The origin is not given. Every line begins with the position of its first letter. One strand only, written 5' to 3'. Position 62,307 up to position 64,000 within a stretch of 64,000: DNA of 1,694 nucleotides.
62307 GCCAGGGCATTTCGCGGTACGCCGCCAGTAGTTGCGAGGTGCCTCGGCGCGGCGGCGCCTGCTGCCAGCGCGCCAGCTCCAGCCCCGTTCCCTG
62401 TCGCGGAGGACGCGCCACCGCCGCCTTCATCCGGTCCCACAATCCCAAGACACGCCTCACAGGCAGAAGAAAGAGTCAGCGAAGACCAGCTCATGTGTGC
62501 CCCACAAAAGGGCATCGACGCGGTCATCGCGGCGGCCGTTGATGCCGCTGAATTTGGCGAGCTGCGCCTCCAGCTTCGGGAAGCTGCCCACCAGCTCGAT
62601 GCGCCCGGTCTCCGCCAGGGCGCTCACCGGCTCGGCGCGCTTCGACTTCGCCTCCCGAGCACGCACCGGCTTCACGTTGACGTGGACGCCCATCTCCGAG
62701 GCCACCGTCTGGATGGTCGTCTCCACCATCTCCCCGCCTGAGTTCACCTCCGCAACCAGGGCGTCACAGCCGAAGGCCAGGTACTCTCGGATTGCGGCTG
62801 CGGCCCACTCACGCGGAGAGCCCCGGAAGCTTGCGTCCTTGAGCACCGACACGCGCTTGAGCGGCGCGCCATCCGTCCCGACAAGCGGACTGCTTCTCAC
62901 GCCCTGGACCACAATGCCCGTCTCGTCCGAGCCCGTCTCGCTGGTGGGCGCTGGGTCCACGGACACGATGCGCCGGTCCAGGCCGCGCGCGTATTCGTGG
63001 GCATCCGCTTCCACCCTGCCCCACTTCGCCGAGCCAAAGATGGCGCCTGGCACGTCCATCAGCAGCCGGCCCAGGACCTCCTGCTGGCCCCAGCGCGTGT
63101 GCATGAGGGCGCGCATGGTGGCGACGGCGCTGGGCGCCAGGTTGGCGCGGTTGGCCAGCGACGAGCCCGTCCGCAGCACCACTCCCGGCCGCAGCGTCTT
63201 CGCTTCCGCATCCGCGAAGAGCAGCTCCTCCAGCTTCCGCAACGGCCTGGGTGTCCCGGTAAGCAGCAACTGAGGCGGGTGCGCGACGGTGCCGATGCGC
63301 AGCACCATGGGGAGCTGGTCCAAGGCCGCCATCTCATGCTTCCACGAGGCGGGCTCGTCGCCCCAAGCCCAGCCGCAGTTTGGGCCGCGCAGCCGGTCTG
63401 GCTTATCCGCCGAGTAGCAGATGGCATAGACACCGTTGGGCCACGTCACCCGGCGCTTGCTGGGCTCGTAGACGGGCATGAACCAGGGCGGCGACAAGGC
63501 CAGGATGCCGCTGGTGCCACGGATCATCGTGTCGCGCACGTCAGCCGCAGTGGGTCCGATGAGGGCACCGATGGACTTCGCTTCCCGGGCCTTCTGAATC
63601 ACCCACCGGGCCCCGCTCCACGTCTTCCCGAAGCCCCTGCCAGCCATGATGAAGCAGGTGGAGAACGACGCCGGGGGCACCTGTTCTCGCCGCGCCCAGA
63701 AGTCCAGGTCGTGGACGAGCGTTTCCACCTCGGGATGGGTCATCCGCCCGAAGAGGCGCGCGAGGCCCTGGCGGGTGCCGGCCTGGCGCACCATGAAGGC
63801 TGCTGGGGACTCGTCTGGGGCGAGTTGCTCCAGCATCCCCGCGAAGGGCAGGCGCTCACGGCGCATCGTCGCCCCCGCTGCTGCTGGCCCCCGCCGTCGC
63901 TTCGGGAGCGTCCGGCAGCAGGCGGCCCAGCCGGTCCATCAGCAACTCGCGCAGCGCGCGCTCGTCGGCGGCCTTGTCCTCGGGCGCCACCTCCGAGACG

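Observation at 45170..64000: HK97-like prophage or GTA-like particle gene cluster with defined right end and no visible lysogeny module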

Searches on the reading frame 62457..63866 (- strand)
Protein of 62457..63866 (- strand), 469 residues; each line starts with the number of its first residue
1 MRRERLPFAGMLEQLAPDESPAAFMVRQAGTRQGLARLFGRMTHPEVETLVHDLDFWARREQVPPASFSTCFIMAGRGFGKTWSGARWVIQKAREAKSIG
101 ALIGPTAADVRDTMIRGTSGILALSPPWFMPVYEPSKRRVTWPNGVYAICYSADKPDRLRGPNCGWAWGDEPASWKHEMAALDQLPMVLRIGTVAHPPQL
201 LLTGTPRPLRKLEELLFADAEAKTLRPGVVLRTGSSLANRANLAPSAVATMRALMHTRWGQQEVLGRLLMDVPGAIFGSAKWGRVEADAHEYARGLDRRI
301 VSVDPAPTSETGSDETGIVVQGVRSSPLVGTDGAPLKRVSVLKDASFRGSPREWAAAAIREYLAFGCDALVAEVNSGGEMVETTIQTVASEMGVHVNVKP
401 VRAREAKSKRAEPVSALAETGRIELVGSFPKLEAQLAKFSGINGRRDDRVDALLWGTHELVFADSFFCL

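Call 6: search_protein_families(library=pfam, proteins=[window:62457-63866:-], max_evalue=0.01)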
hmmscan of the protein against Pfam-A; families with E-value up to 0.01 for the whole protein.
window:62457-63866:- (469 aa): 2 families
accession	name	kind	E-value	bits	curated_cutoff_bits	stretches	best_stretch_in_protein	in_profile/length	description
PF03237.21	Terminase_6N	-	1.8e-14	54.4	22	1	73-224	2-154/215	Terminase large subunit, T4likevirus-type, N-terminal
PF17289.8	Terminase_6C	-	5.3e-13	49.7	22.6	1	302-457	2-152/155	Terminase RNaseH-like domain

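Call 8: find_encoding_contigs(protein=window:62457-63866:-, flank=10000, max_places=6)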
Protein window:62457-63866:- (469 aa): no gene with exactly this product is on record in the collection.

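Call 10: find_related_loci(query=window:62457-63866:-, collection=genome_contigs, flank=10000)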
Query window:62457-63866:- (469 aa) in genome_contigs; peptide patterns used: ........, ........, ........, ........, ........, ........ (x = any residue, [..] = any of these).
262 stretches matched a pattern; 14 encode a relative of the query (tblastn E <= 1e-3); 12 distinct loci.
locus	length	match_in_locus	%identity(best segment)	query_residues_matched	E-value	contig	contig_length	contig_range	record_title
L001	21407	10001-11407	97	1-469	0e+0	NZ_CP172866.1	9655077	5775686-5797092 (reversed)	Corallococcus coralloides strain KYC2213 chromosome, complete genome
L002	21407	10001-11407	97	1-469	0e+0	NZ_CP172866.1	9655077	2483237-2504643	Corallococcus coralloides strain KYC2213 chromosome, complete genome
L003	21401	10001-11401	94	3-469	0e+0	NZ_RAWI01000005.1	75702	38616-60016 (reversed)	Corallococcus praedator strain CA031B NODE_5_75702_cov_42.3593, whole genome shotgun sequence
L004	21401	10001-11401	92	3-469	0e+0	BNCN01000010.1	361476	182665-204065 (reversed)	Comamonas sp. KCTC 72670 KCTC 72670 DNA, sequence10, whole genome shotgun sequence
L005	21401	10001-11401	92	3-469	0e+0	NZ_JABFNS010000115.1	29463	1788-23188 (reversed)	Myxococcus xanthus strain AM003 NODE_115_length_29463_cov_41.4683, whole genome shotgun sequence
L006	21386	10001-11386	93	8-469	0e+0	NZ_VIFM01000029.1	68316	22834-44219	Myxococcus llanfairpwllgwyngyllgogerychwyrndrobwllllantysiliogogogochensis strain AM401 NODE_29_length_68316_cov_45.2993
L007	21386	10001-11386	92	8-469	0e+0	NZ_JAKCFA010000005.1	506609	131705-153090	Myxococcus qinghaiensis strain QH3KD-4-1 gnl_ICJDIIDJ_5, whole genome shotgun sequence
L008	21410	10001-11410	91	1-469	0e+0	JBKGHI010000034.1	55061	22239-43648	Myxococcus sp. 1LA NODE_34_length_55061_cov_119.898575, whole genome shotgun sequence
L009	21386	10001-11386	93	8-469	0e+0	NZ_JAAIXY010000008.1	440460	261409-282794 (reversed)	Myxococcus eversor strain AB053B NODE_8_length_440460_cov_16.4354, whole genome shotgun sequence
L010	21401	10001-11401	95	3-469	0e+0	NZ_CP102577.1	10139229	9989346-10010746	Corallococcus exercitus strain SDU142 chromosome, complete genome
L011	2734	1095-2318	45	43-465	4e-96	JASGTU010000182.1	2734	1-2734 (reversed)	MAG: Chloroflexota bacterium isolate MAG29_KBP c_000000033275, whole genome shotgun sequence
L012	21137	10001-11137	42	58-460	7e-80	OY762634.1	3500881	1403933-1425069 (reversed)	MAG: Dehalococcoidia bacterium isolate 5218cef7-9544-4829-ade7-f4022e2b34b8 genome assembly, chromosome: 1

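Call 15: search_dna_similar(query=window:62457-63866:-, collection=phages, mode=protein, max_rows=15)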
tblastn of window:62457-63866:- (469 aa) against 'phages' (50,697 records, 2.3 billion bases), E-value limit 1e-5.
Records with a match: 207; places in all: 214; records where one place covers at least 80% of the query: 105.
Best place of each record, by identity: <60% 207.
By first word of the organism name: Vibrio 64; Microbacterium 50; Arthrobacter 18; Gordonia 13; Caulobacter 6; Escherichia 6; Streptomyces 5; Salinibacter 5; Pseudomonas 5; Bacteriophage 4; and 18 more.
By host as written in the record: - 62; Microbacterium foliorum NRRL B-24224 31; Microbacterium foliorum NRRL B-24224 SEA 12; Gordonia terrae 3612 10; Arthrobacter globiformis B-2979 8; Microbacterium paraoxydans NRRL B-14843 5; Escherichia coli K-12 5; Arthrobacter sp. ATCC 21022 4; and 45 more.
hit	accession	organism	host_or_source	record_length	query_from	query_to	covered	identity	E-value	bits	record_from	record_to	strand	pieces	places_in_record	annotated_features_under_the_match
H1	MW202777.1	Caudoviricetes sp.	Manatee Spring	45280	24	460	93%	40.2%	7e-81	279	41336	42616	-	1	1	large terminase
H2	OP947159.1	Desulfofustis phage LS06-2018-MD02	-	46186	26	460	93%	39.1%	3e-79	274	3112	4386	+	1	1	terminase large subunit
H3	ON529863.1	Brevundimonas phage vB_BpoS-Polewnik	Brevundimonas pondensis LVF1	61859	37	462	91%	39.6%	3e-79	274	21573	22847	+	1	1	terminase large subunit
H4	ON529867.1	Brevundimonas phage vB_BpoS-Strzyga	Brevundimonas pondensis LVF1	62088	37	462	91%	38.9%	1e-78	272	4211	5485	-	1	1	terminase large subunit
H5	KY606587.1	Dinoroseobacter phage vB_DshS-R5C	Dinoroseobacter shibae DFL12T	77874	35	462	91%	37.8%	1e-66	238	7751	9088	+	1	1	large packaging protein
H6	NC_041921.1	Dinoroseobacter phage vB_DshS-R5C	Dinoroseobacter shibae DFL12T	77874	35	462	91%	37.8%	1e-66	238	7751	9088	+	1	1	terminase large subunit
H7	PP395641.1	Microcystis phage Mae-JY09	Microcystis aeruginosa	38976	59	460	86%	40.1%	1e-68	243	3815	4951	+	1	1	terminase large subunit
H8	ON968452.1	Pseudanabaena phage Pan1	Pseudanabaena sp.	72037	50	463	88%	38.4%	1e-69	246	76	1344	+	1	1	terminase large subunit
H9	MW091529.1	Bacteriophage sp. 103231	sewage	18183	42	462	90%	36.9%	4e-52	195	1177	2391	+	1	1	DNA-packaging protein | hypothetical protein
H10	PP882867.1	Dinoroseobacter phage vB_DshS_R26L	Dinoroseobacter shibae DFL12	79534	47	462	89%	37.3%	7e-69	244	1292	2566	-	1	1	large packaging protein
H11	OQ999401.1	Actinomycetia phage DSL-LC01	Actinomycetia bacterium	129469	46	462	89%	37.1%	4e-64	230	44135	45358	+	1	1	terminase large subunit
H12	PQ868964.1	Curtobacterium phage Kithara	Curtobacterium flaccumfaciens NRRL ...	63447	58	460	86%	38.0%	7e-57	209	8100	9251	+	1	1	20: terminase large subunit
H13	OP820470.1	Gordonia phage Mareelih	Gordonia terrae CAG3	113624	46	462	89%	36.4%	4e-52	195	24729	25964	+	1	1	67: terminase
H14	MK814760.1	Gordonia phage Forza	Gordonia terrae 3612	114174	46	462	89%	36.4%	4e-52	195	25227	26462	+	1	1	69: terminase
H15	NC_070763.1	Gordonia phage Forza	Gordonia terrae 3612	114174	46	462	89%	36.4%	4e-52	195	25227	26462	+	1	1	69: terminase large subunit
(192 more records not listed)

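Call 16: find_related_loci(query=window:62457-63866:-, collection=viral_contigs, flank=10000)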
Query window:62457-63866:- (469 aa) in viral_contigs; peptide patterns used: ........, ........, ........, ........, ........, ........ (x = any residue, [..] = any of these).
50 stretches matched a pattern; 35 encode a relative of the query (tblastn E <= 1e-3); 32 distinct loci.
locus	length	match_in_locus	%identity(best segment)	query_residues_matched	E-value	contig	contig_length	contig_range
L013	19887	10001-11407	97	1-469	0e+0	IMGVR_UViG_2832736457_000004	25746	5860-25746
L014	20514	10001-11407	96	1-469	0e+0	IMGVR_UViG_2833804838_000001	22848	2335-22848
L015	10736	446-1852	97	1-469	0e+0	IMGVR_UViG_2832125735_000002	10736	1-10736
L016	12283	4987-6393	94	1-469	0e+0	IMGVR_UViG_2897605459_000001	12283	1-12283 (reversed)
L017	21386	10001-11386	93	8-469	0e+0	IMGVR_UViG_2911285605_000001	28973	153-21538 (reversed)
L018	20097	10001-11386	93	8-469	0e+0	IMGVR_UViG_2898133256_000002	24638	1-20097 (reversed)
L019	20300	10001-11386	93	8-469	0e+0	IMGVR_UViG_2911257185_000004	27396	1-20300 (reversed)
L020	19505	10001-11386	93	8-469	0e+0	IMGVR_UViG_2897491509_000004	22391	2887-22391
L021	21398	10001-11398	92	2-469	0e+0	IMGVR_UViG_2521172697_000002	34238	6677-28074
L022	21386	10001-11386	92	8-469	0e+0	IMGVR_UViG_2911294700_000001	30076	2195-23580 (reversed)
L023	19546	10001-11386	92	8-469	0e+0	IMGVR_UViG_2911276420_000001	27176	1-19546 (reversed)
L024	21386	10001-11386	92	8-469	0e+0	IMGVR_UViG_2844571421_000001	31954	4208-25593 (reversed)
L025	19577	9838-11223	91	8-469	0e+0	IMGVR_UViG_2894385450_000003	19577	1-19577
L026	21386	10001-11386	93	8-469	0e+0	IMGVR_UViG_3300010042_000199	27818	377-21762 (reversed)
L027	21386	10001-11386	93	8-469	0e+0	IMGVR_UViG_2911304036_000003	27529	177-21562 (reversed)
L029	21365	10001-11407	96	1-469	0e+0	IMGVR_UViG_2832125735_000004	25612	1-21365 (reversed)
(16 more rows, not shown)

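Call 39: search_protein_families(library=pfam, proteins=[L001:1065-2453:-, L001:2590-2967:-, L001:3526-5013:+, L001:5068-7533:-, L001:7976-8767:+, L001:8767-9096:+, L001:9505-10011:+, L002:2646-3479:-, L002:4002-5135:-, L001:9083-9337:-], max_evalue=0.01)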
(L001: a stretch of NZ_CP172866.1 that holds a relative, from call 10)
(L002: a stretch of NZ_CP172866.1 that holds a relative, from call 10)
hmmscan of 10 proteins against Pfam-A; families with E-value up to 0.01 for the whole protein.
L001:1065-2453:- (462 aa): 1 family
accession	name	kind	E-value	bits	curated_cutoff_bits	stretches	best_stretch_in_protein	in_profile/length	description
PF12705.13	PDDEXK_1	-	1.4e-19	71.5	22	1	23-254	2-246/247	PD-(D/E)XK nuclease superfamily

L001:2590-2967:- (125 aa): 0 families

L001:3526-5013:+ (495 aa): 1 family
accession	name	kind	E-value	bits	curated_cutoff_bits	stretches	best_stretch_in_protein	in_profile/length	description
PF04471.18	Mrr_cat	-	6.5e-10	39.6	21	1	35-125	5-88/115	Restriction endonuclease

L001:5068-7533:- (821 aa): 1 family
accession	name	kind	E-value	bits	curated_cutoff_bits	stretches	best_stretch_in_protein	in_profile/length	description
PF05272.17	VapE-like_dom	-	7.7e-77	258.1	25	1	487-702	1-216/217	Virulence-associated protein E-like domain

L001:7976-8767:+ (263 aa): 1 family
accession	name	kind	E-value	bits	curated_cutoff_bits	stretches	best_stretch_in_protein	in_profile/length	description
PF04542.20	Sigma70_r2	-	7.8e-10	38.8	24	1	65-132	3-66/71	Sigma-70 region 2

L001:8767-9096:+ (109 aa): 0 families

L001:9505-10011:+ (168 aa): 2 families
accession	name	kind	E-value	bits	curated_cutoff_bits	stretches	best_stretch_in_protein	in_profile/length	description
PF13384.12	HTH_23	-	0.0048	17.1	24.6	1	38-66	15-45/50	Homeodomain-like domain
PF13542.12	HTH_Tnp_ISL3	-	0.0066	16.3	27.4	0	44-63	30-49/51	Helix-turn-helix domain of transposase family ISL3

L002:2646-3479:- (277 aa): 1 family
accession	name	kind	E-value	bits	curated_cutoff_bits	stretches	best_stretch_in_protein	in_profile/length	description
PF00059.27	Lectin_C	-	4.6e-19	69.6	22.6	1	60-165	2-107/107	Lectin C-type domain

L002:4002-5135:- (377 aa): 1 family
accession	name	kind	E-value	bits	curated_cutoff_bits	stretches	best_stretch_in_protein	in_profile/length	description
PF18735.6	HEPN_RiboL-PSP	-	0.0044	17.4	28.4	1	320-344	144-168/191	RiboL-PSP-HEPN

L001:9083-9337:- (84 aa): 2 families
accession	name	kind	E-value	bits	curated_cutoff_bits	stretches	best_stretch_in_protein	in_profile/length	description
PF01396.24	Zn_ribbon_Top1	-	0.0049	17.1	32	0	52-73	2-21/39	Topoisomerase DNA binding C4 zinc finger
PF13717.11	Zn_ribbon_4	-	0.0054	17.1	30.3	1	52-72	3-23/36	zinc-ribbon domain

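Call 40: find_related_loci(query=L001:1065-2453:-, collection=viral_contigs, flank=10000)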
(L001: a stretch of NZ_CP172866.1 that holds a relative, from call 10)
Query L001:1065-2453:- (462 aa) in viral_contigs; peptide patterns used: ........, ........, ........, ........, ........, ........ (x = any residue, [..] = any of these).
170 stretches matched a pattern; 11 encode a relative of the query (tblastn E <= 1e-3); 10 distinct loci.
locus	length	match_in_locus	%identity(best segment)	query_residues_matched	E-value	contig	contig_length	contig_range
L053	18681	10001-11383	91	2-462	0e+0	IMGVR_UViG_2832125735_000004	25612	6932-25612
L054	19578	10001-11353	93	12-462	0e+0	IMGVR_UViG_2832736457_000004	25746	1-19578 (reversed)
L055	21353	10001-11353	90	3-462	0e+0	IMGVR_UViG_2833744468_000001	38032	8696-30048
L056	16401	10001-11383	90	3-462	0e+0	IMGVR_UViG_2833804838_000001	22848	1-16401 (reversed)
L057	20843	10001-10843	27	23-282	6e-13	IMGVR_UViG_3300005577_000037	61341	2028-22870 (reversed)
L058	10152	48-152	66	328-355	2e-5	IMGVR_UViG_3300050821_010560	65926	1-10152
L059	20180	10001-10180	50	304-362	3e-5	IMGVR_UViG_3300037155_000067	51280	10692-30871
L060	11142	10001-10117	54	335-371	6e-5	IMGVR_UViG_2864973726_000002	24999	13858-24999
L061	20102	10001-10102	59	333-364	1e-4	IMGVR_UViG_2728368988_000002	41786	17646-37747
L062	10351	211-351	47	310-356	1e-4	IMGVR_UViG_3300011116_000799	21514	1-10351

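Call 42: search_protein_families(library=pfam, proteins=[L055:11369-13192:+, L055:14405-14971:+, L055:15055-17070:+, L055:17104-17670:+, L055:17953-19083:-, L053:18370-18681:+, L053:16987-17739:-, L055:6345-8693:+], max_evalue=0.01)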
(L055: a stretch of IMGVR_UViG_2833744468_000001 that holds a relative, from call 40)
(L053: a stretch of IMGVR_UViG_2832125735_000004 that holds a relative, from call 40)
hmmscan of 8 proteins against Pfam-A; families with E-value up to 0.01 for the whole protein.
L055:11369-13192:+ (607 aa): 0 families

L055:14405-14971:+ (188 aa): 0 families

L055:15055-17070:+ (671 aa): 1 family
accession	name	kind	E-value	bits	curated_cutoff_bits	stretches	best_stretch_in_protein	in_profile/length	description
PF00476.26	DNA_pol_A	-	5.7e-18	65.5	34.3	2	284-459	53-228/381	DNA polymerase family A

L055:17104-17670:+ (188 aa): 0 families

L055:17953-19083:- (376 aa): 2 families
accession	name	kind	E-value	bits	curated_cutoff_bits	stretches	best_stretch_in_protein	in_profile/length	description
PF00589.27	Phage_integrase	-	0.0031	17.8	27.1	0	292-342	122-164/172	Phage integrase family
PF02899.23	Phage_int_SAM_1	-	0.0042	17.8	22.3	1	92-150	20-82/83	Phage integrase, N-terminal SAM-like domain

L053:18370-18681:+ (103 aa): 2 families
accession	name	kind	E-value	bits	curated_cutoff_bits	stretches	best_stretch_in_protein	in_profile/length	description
PF12728.13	HTH_17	-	8.4e-05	23.2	27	1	18-65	3-49/51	Helix-turn-helix domain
PF21531.3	Rv2175c_wHTH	-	0.0066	16.8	27.1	1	14-42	13-41/57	DNA-binding protein Rv2175c, wHTH domain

L053:16987-17739:- (250 aa): 0 families

L055:6345-8693:+ (782 aa): 1 family
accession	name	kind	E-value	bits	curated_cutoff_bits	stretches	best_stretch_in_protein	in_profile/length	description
PF05272.17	VapE-like_dom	-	8.7e-77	257.9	25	1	464-679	1-216/217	Virulence-associated protein E-like domain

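Call 90: search_protein_families(library=phrogs, proteins=[L055:17953-19083:-, L055:11369-13192:+, L055:14405-14971:+, L055:17104-17670:+, L001:7976-8767:+, L001:8767-9096:+, L001:9505-10011:+], max_evalue=0.001)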
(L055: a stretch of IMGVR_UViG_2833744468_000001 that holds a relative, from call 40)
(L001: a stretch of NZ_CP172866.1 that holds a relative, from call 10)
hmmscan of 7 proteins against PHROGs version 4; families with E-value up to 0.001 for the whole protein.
L055:17953-19083:- (376 aa): 1 family
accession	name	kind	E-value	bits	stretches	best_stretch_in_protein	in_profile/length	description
phrog_1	-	integration and excision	2e-12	48.2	1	84-340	176-428/611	integrase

L055:11369-13192:+ (607 aa): 1 family
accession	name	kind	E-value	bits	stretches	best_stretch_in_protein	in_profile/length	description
phrog_62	-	DNA, RNA and nucleotide metabolism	1.2e-11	43.9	1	134-249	742-860/1881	DNA helicase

L055:14405-14971:+ (188 aa): 0 families

L055:17104-17670:+ (188 aa): 1 family
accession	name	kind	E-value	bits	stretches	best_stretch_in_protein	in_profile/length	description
phrog_159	-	DNA, RNA and nucleotide metabolism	4.3e-06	26.9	1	6-186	80-256/330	RuvC-like Holliday junction resolvase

L001:7976-8767:+ (263 aa): 2 families
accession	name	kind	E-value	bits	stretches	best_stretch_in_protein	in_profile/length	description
phrog_1740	-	transcription regulation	1.1e-06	28.4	1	63-261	61-219/567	RNA polymerase sigma factor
phrog_351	-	transcription regulation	2.8e-05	23.9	0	71-139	520-583/928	RNA polymerase sigma factor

L001:8767-9096:+ (109 aa): 1 family
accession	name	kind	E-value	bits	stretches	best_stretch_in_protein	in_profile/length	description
phrog_1581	-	unknown function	0.00075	20.3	1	4-57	99-157/176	-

L001:9505-10011:+ (168 aa): 3 families
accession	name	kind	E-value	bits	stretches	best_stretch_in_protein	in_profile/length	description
phrog_4102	-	head and packaging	6e-14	53.6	1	21-126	11-119/166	terminase small subunit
phrog_1482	-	head and packaging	6.3e-05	23.6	0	17-129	7-125/147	terminase small subunit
phrog_664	-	DNA, RNA and nucleotide metabolism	0.00015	22.7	1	20-71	78-131/210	DNA binding protein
